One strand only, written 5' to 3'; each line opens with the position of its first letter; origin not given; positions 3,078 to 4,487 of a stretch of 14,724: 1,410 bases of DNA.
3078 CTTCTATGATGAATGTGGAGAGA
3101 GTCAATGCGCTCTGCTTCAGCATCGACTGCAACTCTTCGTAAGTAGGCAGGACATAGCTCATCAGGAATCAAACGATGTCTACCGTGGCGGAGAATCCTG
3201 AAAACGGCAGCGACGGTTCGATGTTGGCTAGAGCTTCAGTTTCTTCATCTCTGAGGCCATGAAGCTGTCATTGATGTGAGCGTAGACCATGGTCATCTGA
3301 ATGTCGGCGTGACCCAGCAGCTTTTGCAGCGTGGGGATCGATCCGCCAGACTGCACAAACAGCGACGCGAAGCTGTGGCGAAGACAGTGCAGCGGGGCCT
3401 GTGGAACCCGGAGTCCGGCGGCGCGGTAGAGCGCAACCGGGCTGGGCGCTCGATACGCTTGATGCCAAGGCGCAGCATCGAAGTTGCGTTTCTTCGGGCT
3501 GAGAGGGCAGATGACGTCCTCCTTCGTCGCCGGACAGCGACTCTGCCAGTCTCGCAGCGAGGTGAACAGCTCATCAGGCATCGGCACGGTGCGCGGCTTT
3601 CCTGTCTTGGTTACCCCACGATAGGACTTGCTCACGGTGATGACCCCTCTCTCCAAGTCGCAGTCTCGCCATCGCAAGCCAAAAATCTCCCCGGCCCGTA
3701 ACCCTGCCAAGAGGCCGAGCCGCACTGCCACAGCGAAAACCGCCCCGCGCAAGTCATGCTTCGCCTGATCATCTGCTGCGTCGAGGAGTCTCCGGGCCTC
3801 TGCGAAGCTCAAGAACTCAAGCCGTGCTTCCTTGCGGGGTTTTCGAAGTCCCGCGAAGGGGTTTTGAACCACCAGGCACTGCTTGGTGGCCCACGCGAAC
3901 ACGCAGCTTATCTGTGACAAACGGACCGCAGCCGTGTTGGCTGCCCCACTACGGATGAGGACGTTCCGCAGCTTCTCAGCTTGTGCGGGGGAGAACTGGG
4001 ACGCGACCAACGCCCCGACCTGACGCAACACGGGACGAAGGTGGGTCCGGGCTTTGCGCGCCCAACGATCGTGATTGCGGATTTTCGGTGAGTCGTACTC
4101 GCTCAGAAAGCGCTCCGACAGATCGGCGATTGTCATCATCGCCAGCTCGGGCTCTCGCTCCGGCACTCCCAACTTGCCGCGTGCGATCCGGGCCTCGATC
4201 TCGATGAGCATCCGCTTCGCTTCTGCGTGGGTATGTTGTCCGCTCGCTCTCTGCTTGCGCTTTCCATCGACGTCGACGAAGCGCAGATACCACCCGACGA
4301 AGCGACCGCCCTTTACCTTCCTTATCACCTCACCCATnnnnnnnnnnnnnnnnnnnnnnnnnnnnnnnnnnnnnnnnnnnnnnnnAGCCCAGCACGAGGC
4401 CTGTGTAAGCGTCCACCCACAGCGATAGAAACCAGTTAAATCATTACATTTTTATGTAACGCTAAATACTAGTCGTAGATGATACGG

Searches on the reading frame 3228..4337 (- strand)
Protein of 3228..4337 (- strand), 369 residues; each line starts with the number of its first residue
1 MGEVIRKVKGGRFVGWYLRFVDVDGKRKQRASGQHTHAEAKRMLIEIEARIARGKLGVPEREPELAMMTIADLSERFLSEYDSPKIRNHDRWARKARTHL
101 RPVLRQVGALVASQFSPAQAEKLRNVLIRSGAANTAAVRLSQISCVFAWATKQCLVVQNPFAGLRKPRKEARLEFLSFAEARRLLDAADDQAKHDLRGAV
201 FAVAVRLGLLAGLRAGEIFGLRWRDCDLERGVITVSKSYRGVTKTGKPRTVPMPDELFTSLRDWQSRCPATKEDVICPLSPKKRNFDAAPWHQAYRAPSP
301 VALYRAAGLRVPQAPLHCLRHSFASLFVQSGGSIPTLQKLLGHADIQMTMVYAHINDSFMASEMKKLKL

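Call 17: search_protein_families(library=pfam, proteins=[window:3228-4337:-], max_evalue=0.01)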
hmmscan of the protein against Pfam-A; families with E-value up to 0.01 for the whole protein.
window:3228-4337:- (369 aa): 1 family
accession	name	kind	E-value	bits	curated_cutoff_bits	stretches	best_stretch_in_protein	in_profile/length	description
PF00589.27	Phage_integrase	-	5.3e-28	98.4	27.1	1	175-357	2-170/172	Phage integrase family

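Call 23: search_protein_families(library=pfam, proteins=[window:3228-4337:-], max_evalue=10)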
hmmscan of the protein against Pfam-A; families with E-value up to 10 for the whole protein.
window:3228-4337:- (369 aa): 3 families
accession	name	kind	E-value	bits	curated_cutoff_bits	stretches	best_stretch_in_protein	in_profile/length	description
PF00589.27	Phage_integrase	-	5.3e-28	98.4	27.1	1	175-357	2-170/172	Phage integrase family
PF14657.12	Arm-DNA-bind_4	-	0.011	15.7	22.3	1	17-54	7-45/47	Arm DNA-binding domain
PF22022.2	Phage_int_M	-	0.013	16.1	27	1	90-166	18-95/96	Phage integrase central domain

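Call 25: find_related_loci(query=window:3228-4337:-, collection=genome_contigs, flank=6000)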
Query window:3228-4337:- (369 aa) in genome_contigs; peptide patterns used: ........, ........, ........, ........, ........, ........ (x = any residue, [..] = any of these).
74 stretches matched a pattern; 16 encode a relative of the query (tblastn E <= 1e-3); 16 distinct loci.
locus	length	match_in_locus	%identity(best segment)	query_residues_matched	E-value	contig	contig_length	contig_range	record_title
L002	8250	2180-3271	87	1-364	0e+0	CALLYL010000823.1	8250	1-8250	MAG TPA_asm: uncultured Myxococcales bacterium isolate SRR5676476_bin.50_CONCOCT_v1.1_MAG genome assembly, contig: ERZ72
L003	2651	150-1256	82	1-369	0e+0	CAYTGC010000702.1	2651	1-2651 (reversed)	MAG TPA_asm: uncultured Myxococcales bacterium isolate SRP189682_co2_104 genome assembly, contig: NODE_113264_length_265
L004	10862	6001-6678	29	110-365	3e-20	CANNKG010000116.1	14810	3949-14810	MAG: Methylococcaceae bacterium isolate ZH-Oct18-51 genome assembly, contig: ZH-Oct18-C3532, whole genome shotgun sequen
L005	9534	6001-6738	31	98-366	6e-17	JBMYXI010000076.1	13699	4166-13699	MAG: Parashewanella sp. isolate ME_XS_2210_bin_10 ME_XS_2210_bin_10_76, whole genome shotgun sequence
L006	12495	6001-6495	31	159-355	3e-15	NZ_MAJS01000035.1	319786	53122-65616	Aliivibrio sp. 1S175 1S175_contig_4, whole genome shotgun sequence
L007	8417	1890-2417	30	159-366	5e-15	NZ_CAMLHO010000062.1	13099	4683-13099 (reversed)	MAG: uncultured Aliivibrio sp. isolate ERR4918566_bin.2_MetaWRAP_v1.1_MAG NODE_79_length_13099_cov_7.379868, whole genom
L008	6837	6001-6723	27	99-353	2e-14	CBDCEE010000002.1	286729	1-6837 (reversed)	MAG: Sulfurovaceae bacterium isolate d8b9733b-7bde-4c6a-847d-768f6c9f88b2 genome assembly, contig: ctg86035, whole genom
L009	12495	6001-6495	31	159-355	2e-14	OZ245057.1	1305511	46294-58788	MAG: Vibrionaceae bacterium isolate ba591892-f0c7-41f5-a84a-d84a9f411399 genome assembly, chromosome: 1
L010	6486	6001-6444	30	203-354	2e-13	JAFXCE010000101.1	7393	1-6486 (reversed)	MAG: Clostridia bacterium isolate RGIG6282 Sheep_Rectum-3__c758332, whole genome shotgun sequence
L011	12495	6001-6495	30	159-355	2e-13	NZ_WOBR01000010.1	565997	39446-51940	Aliivibrio fischeri strain emors.2.1 E._mors_2.1.4336_contig_10, whole genome shotgun sequence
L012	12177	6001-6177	51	298-355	2e-11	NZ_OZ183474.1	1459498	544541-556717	Aliivibrio logei isolate 622f83115ee5131b54a8b4d1 chromosome 1, complete sequence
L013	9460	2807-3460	24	140-366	1e-10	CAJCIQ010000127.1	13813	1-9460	Beijerinckiaceae bacterium isolate BOG_genome_mining.200 genome assembly, contig: k141_2262051, whole genome shotgun seq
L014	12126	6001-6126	60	317-358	2e-10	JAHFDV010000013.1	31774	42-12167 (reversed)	MAG: Myxococcales bacterium isolate nzgw253 NODE_1010_length_31775_cov_2.816832, whole genome shotgun sequence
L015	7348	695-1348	24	120-357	4e-13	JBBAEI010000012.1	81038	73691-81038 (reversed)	MAG: Weeksellaceae bacterium isolate SO_2017_LW2_150 scaffold_676_c1_LW138R_2017, whole genome shotgun sequence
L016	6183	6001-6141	45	309-354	5e-7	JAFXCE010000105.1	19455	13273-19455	MAG: Clostridia bacterium isolate RGIG6282 Sheep_Rectum-3__c869748, whole genome shotgun sequence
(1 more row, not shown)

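Call 43: find_related_loci(query=A4, collection=metagenome_contigs, flank=10000)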
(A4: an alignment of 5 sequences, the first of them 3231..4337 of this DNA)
Query A4 (369 aa) in metagenome_contigs; peptide patterns used: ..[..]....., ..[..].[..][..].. (x = any residue, [..] = any of these).
600 stretches matched a pattern (row limit reached: there are more); 505 encode a relative of the query (tblastn E <= 1e-3); the best 80 are kept; 80 distinct loci.
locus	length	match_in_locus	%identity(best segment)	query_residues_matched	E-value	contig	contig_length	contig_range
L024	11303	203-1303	63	1-369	2e-145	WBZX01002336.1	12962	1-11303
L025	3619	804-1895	52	1-369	2e-118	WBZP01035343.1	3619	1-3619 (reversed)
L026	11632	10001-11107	51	1-369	4e-115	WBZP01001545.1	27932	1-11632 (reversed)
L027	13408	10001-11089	51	1-369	2e-114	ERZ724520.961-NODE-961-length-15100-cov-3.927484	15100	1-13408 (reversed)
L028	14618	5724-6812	51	1-369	2e-114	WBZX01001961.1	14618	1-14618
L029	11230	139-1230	50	1-369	7e-110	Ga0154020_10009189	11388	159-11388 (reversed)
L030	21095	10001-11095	46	1-368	3e-98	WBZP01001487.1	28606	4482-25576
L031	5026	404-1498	46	1-368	1e-97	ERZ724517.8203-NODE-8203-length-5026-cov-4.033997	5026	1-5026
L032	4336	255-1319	44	1-369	2e-91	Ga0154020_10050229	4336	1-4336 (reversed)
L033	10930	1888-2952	43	1-369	3e-90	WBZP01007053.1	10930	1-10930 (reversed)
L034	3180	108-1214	45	1-369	1e-86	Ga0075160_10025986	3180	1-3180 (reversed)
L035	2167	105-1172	45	1-369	1e-87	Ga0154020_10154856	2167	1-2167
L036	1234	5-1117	43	4-369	8e-90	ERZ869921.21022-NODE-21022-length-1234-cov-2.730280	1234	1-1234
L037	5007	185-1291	40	1-369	1e-81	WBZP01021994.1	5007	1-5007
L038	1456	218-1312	43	1-369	1e-86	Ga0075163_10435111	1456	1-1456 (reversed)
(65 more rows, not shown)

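Call 49: find_homologous_proteins(query=window:3231-4337:-, max_evalue=1e-20)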
Query window:3231-4337:- (369 aa): 149 proteins with E <= 1e-20 among 8000 candidates; the best 120 are listed.
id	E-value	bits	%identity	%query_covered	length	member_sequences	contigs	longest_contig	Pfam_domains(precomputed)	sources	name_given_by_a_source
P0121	8.9e-244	826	99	100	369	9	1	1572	PF00589.28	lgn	-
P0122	1.2e-213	727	87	100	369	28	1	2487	PF00589.28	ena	-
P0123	4.4e-213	725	86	100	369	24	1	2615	PF00589.28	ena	-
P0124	1.3e-206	704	84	100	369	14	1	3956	PF00589.28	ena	-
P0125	1.6e-200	684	82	100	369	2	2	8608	PF00589.28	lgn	-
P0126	1.1e-197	674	79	100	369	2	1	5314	PF00589.28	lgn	-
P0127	1.0e-149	516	88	72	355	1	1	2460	PF00589.28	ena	-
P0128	7.9e-148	510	66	100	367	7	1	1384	PF00589.28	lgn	-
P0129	3.6e-147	508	62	100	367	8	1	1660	PF00589.28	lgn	-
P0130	4.0e-147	508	63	100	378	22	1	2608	PF00589.28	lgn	-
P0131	6.1e-145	501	60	100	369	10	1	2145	PF00589.28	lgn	-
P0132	4.4e-144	498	63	100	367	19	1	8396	PF00589.28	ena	-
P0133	3.9e-142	492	63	100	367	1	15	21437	PF00589.28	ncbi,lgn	-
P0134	1.0e-141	490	61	99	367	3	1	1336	PF00589.28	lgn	-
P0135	6.9e-140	484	61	99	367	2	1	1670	PF00589.28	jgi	jgi:integrase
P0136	1.4e-139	483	61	99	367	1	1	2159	PF00589.28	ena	-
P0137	4.6e-139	481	60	99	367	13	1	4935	PF00589.28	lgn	-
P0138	1.7e-138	480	60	99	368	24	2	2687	PF00589.28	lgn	-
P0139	1.2e-137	477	59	99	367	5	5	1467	PF00589.28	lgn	-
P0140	3.0e-135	469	58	99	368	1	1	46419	PF00589.28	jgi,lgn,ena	-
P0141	3.5e-135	469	59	99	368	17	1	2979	PF00589.28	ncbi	-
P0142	8.2e-135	467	58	100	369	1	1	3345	PF00589.28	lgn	-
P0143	1.5e-132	460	58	100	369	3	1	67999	PF00589.28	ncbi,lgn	-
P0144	5.5e-132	458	59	100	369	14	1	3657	PF00589.28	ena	-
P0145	6.2e-115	402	53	100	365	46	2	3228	PF00589.28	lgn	-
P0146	1.3e-114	401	52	100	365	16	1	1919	PF00589.28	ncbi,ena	-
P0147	5.8e-114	399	52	100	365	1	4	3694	PF00589.28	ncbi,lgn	-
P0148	1.4e-113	398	54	100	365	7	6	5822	PF00589.28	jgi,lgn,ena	-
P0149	2.8e-113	397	52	100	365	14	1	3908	PF00589.28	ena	-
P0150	4.2e-113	396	53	100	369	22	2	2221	PF00589.28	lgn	-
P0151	9.2e-113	395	53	100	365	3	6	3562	PF00589.28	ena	-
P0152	1.2e-112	395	54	100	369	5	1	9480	PF00589.28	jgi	jgi:integrase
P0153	3.2e-112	393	53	100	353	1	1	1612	PF00589.28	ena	-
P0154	7.5e-112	392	52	100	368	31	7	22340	PF00589.28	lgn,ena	-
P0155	2.5e-111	390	52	100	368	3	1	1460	PF00589.28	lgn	-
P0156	8.7e-111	388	53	100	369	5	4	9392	PF00589.28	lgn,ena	-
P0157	2.2e-110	387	50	100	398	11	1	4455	PF00589.28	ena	-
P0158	2.3e-110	387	52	100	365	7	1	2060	PF00589.28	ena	-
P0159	7.4e-110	385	51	100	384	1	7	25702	PF00589.28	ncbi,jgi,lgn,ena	-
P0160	7.6e-110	385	51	99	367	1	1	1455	PF00589.28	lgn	-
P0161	1.7e-109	384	52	100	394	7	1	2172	PF00589.28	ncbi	-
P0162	1.8e-109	384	51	100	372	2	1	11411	PF00589.28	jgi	jgi:integrase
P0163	2.0e-109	384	51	100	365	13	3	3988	PF00589.28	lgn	-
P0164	1.2e-108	381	50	100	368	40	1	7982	PF00589.28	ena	-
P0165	3.1e-108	380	50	100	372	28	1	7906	PF00589.28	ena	-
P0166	8.3e-108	379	50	100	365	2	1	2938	PF00589.28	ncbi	-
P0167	3.2e-107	377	50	100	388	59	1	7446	PF00589.28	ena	-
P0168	4.5e-103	363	50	100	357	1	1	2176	PF00589.28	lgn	-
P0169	1.5e-101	358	47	100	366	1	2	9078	PF00589.28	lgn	-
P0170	1.3e-96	342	45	100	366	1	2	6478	PF00589.28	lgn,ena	-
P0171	2.1e-93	331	47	100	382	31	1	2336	PF00589.28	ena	-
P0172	2.0e-92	328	46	100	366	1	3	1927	PF00589.28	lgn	-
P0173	2.7e-92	328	45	100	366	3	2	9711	PF00589.28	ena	-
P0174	4.0e-92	327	48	99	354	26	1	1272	PF00589.28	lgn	-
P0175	1.7e-91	325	46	100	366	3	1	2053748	PF22022.3,PF00589.28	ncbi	ncbi:MAG: site-specific integrase [Polyangia bacterium]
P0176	2.0e-91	325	43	100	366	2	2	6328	PF00589.28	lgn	-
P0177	2.7e-91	324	46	100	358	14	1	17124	PF00589.28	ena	-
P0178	3.3e-91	324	46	100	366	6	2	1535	PF22022.3,PF00589.28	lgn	-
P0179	6.6e-91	323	45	100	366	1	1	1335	PF00589.28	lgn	-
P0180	9.4e-91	322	45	100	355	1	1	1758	PF00589.28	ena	-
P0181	1.2e-90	322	46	100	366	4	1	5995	PF00589.28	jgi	jgi:integrase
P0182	2.2e-90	321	46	100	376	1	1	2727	PF22022.3,PF00589.28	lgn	-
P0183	4.1e-89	317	61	67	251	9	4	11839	PF00589.28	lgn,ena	-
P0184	4.6e-89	317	46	100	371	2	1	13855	PF00589.28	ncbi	-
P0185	6.3e-89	316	43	100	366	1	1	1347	PF00589.28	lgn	-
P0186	2.9e-88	314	44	100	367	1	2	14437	PF22022.3,PF00589.28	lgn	-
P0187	1.1e-87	312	44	100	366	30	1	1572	PF00589.28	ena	-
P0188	4.5e-87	310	44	100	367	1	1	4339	PF00589.28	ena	-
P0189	4.8e-87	310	45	100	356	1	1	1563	PF00589.28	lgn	-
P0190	5.9e-87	310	45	100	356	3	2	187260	PF00589.28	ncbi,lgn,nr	ncbi:MAG: tyrosine-type recombinase/integrase [Myxococcales bacterium]|nr:tyrosine-type recombinase/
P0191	1.3e-86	309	44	100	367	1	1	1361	PF00589.28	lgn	-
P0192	2.8e-86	308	43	100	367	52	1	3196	PF00589.28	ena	-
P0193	4.0e-86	307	43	100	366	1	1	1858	PF00589.28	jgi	jgi:integrase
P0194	8.6e-86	306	42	100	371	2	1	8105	PF00589.28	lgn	-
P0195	1.3e-85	306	45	100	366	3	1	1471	PF00589.28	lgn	-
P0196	1.7e-85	305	45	100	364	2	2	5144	PF00589.28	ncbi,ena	-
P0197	7.6e-85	303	44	100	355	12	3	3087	PF00589.28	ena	-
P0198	1.0e-84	303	44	100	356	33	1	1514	PF00589.28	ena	-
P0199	6.0e-84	300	44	100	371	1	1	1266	PF00589.28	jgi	jgi:integrase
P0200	3.2e-83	298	42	100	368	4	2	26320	PF00589.28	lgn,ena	-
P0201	4.3e-83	297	42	100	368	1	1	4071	PF00589.28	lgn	-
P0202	6.1e-83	297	44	100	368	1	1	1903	PF00589.28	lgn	-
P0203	4.0e-82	294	42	100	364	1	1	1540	PF00589.28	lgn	-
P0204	5.9e-82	294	41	100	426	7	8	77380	PF00589.28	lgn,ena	-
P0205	6.2e-82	293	43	100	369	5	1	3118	PF00589.28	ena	-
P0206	8.0e-82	293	43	100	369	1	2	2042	PF00589.28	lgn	-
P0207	1.9e-81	292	41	100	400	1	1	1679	PF00589.28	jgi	jgi:integrase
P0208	3.8e-81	291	42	100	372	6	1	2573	PF00589.28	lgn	-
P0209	4.2e-81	291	43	100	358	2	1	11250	PF00589.28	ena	-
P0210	5.9e-81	290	43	100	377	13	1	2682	PF00589.28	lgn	-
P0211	1.7e-80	289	40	100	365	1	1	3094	PF22022.3,PF00589.28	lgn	-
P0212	9.0e-80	286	42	100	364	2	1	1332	PF22022.3,PF00589.28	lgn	-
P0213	2.6e-79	285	42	100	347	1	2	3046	PF00589.28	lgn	-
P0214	2.8e-79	285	44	100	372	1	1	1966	PF00589.28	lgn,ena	-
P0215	5.6e-79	284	42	100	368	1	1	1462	PF00589.28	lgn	-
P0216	6.0e-79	284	41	100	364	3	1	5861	PF00589.28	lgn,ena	-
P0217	1.0e-78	283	42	100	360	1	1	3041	PF00589.28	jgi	jgi:integrase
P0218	2.5e-78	282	42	100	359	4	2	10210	PF22022.3,PF00589.28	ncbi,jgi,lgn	-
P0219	4.2e-78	281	40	100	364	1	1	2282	PF00589.28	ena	-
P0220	4.5e-78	281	39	99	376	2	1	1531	PF00589.28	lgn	-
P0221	4.6e-78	281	40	100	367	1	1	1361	PF00589.28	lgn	-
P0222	4.8e-78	281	41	100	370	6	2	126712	PF00589.28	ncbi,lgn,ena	-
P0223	1.0e-77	280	42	100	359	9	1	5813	PF22022.3,PF00589.28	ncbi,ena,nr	ncbi:MAG TPA: tyrosine-type recombinase/integrase [Pseudomonadota bacterium]|nr:tyrosine-type recomb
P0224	1.5e-77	279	43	100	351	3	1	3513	PF00589.28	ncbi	-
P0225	2.1e-77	279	41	100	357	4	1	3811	PF22022.3,PF00589.28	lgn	-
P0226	3.9e-77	278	41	100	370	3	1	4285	PF00589.28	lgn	-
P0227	8.3e-77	277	44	100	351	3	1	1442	PF00589.28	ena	-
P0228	8.6e-77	277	42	100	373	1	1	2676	PF00589.28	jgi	jgi:integrase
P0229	1.2e-76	276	42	100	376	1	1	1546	PF00589.28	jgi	jgi:integrase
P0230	1.4e-76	276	43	100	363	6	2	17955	PF00589.28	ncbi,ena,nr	ncbi:MAG: site-specific integrase [Myxococcales bacterium]|nr:site-specific integrase [Myxococcales 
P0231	1.8e-76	275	41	100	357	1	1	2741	PF22022.3,PF00589.28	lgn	-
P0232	2.8e-76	275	43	100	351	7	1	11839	PF00589.28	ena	-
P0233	3.7e-76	274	41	100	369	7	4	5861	PF00589.28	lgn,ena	-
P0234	4.3e-76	274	41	100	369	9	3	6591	PF00589.28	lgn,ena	-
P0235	5.3e-76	274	42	100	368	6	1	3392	PF00589.28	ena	-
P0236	6.0e-76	274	39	100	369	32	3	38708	PF00589.28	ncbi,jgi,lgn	jgi:integrase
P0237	7.7e-76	273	41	100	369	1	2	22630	PF00589.28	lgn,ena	-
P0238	3.8e-75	271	39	100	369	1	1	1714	PF00589.28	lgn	-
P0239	5.6e-75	271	41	100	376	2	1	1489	PF22022.3,PF00589.28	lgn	-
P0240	1.2e-74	269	41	100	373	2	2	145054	PF22022.3,PF00589.28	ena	-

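Call 51: find_encoding_contigs(protein=P0125, flank=8000, max_places=2)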
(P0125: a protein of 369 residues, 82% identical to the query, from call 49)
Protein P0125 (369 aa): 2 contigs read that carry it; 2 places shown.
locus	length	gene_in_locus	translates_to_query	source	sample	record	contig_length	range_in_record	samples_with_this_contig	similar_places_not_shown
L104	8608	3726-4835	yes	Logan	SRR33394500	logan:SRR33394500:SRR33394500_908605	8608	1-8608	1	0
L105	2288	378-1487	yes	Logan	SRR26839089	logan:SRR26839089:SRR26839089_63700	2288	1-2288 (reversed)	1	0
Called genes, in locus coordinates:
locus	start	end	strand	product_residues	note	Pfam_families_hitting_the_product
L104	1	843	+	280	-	?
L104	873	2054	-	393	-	-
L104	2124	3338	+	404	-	PF00069:Pkinase, PF07714:PK_Tyr_Ser-Thr (weak)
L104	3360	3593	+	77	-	-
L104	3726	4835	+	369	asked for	PF00589:Phage_integrase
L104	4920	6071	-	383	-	-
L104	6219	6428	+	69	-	-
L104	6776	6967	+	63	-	-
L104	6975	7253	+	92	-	PF14891:Peptidase_M91 (weak)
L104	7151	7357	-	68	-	-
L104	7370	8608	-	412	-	?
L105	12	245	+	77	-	-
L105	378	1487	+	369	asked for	PF00589:Phage_integrase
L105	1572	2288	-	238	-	?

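Call 52: find_encoding_contigs(protein=P0143, flank=10000, max_places=2)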
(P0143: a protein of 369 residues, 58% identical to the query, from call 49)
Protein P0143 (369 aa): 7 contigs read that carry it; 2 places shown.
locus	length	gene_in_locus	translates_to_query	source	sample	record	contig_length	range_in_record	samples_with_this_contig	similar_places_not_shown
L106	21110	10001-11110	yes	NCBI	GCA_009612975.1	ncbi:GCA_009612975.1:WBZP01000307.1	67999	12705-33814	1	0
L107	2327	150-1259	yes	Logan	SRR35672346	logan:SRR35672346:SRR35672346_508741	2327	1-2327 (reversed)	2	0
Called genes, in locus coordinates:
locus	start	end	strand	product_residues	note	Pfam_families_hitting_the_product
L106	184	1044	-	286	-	PF00069:Pkinase, PF07714:PK_Tyr_Ser-Thr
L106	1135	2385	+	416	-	PF03576:Peptidase_S58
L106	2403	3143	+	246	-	PF13398:Peptidase_M50B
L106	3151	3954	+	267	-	PF02602:HEM4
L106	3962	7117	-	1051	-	PF08242:Methyltransf_12 (weak), PF13649:Methyltransf_25 (weak), PF13847:Methyltransf_31 (weak)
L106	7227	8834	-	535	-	PF00672:HAMP (weak), PF00015:MCPsignal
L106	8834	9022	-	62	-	-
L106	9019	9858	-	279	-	PF01339:CheB_methylest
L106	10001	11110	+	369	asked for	PF00589:Phage_integrase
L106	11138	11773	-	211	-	PF05962:HutD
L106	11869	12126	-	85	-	-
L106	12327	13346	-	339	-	PF00348:polyprenyl_synt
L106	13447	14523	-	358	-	PF00589:Phage_integrase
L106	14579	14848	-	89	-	PF00072:Response_reg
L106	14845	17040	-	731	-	PF01627:Hpt, PF02518:HATPase_c, PF01584:CheW (weak), PF00072:Response_reg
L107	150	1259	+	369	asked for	PF00589:Phage_integrase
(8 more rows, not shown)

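Call 57: predict_structure(alignment_id=A5)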
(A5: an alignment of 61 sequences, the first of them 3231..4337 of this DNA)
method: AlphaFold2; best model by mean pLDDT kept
length: 369 residues; sequences in the alignment: 61
mean_pLDDT: 89.0   pTM: 0.69
mean pLDDT of the five models: 89.0, 88.1, 88.1, 87.8, 87.3
residues with pLDDT >= 90: 246; 70-90: 92; 50-70: 20; < 50: 11
segments of 3 or more residues with pLDDT < 50: 345-353
pLDDT, mean of each block of 10 residues (from residue 1): 93 94 90 90 89 73 73 97 88 95 97 96 94 90 96 92 89 87 97 94 97 96 96 95 87 95 96 95 62 91 96 93 92 86 56 62 81
secondary structure, 60 per line:
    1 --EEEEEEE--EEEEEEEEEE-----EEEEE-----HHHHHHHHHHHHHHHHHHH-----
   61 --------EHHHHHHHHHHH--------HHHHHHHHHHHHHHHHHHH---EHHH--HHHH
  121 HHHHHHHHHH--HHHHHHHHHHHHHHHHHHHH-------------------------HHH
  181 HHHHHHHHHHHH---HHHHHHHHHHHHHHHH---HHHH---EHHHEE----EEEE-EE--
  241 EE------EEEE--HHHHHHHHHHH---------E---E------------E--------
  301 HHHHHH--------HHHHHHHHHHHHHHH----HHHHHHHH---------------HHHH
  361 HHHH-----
elements in order: E3-9 E12-21 E27-31 H37-55 H70-80 H89-107 H117-130 H133-152 H178-192 H196-211 H215-218 E232-235 E249-252 H255-265 H301-306 H315-329 H334-341 H357-364

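Call 62: fold_search(model_id=the predicted structure, library=pdb)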
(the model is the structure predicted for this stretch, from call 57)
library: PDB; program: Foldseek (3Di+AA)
matches with E <= 10: 168; with E <= 0.001: 66
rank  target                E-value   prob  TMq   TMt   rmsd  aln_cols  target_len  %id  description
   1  6en2_A                1.2e-10  1.00  0.58  0.67   8.1       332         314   20  Structure of the Tn1549 transposon Integrase (aa 82-397, R225K) in complex with a circular intermediate DNA (CI6b-DNA) (released 2018-04-04)
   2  1z1b_A                1.3e-10  1.00  0.57  0.60  11.9       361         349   19  Crystal structure of a lambda integrase dimer bound to a COC' core site (released 2005-06-28)
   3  6emz_A                1.5e-10  1.00  0.56  0.65   8.7       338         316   20  Structure of the Tn1549 transposon Integrase (aa 82-397, R225K) in complex with circular intermediate DNA (CI5-DNA) (released 2018-04-04)
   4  6en0_A                7.1e-10  1.00  0.57  0.67   8.4       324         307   20  Structure of the Tn1549 transposon Integrase (aa 82-397) in complex with circular intermediate DNA (CI5-DNA) (released 2018-04-04)
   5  5hxy_A                1.2e-09  1.00  0.37  0.47  15.4       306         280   22  Crystal structure of XerA recombinase (released 2017-02-01)
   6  4a8e                  1.6e-09  1.00  0.40  0.54  10.5       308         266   23  The structure of a dimeric Xer recombinase from archaea (released 2012-12-05)
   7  1z1g_B                1.7e-09  1.00  0.58  0.63  11.7       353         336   18  Crystal structure of a lambda integrase tetramer bound to a Holliday junction (released 2005-06-28)
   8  1z1b_B                1.8e-09  1.00  0.59  0.62  10.8       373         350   18  Crystal structure of a lambda integrase dimer bound to a COC' core site (released 2005-06-28)
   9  1z1g_A                1.8e-09  1.00  0.58  0.61  12.0       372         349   18  Crystal structure of a lambda integrase tetramer bound to a Holliday junction (released 2005-06-28)
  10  6emy_A                1.8e-09  1.00  0.54  0.63   8.8       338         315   20  Structure of the Tn1549 transposon Integrase (aa 82-397, Y379F) in complex with transposon right end DNA (released 2018-04-04)
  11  5hxy_D                2.1e-09  1.00  0.35  0.47  15.6       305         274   23  Crystal structure of XerA recombinase (released 2017-02-01)
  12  1z19_B                4.4e-09  1.00  0.56  0.71   5.5       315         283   19  Crystal structure of a lambda integrase(75-356) dimer bound to a COC' core site (released 2005-06-28)
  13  5vfz                  4.4e-09  1.00  0.36  0.46  14.9       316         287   17  Integrase from mycobacterium phage Brujita (released 2018-04-18)
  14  2a3v_A                5.1e-09  1.00  0.51  0.59   6.9       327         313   19  Structural basis for broad DNA-specificity in integron recombination (released 2006-05-02)
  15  1z19_A                5.9e-09  1.00  0.58  0.77   4.0       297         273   18  Crystal structure of a lambda integrase(75-356) dimer bound to a COC' core site (released 2005-06-28)
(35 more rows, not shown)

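Call 64: find_encoding_contigs(protein=P0140, flank=10000, max_places=1)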
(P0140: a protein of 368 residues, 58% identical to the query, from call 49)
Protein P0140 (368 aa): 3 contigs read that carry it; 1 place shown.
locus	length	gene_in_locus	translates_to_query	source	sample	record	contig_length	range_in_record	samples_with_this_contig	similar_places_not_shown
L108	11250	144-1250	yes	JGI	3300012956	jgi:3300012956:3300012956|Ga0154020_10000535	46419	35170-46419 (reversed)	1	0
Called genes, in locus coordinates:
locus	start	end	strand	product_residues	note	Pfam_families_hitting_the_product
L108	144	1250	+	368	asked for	PF00589:Phage_integrase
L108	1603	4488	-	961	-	PF00069:Pkinase (weak)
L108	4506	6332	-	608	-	PF13289:SIR2_2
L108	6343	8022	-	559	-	PF00037:Fer4 (faint), PF12837:Fer4_6 (faint), PF12838:Fer4_7 (weak), PF13187:Fer4_9 (weak), PF13237:Fer4_10, PF07992:Pyr_redox_2, PF00890:FAD_binding_2, PF13738:Pyr_redox_3, +9 more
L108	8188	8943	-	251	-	-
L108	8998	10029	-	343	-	-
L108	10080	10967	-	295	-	-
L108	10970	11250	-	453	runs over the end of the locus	-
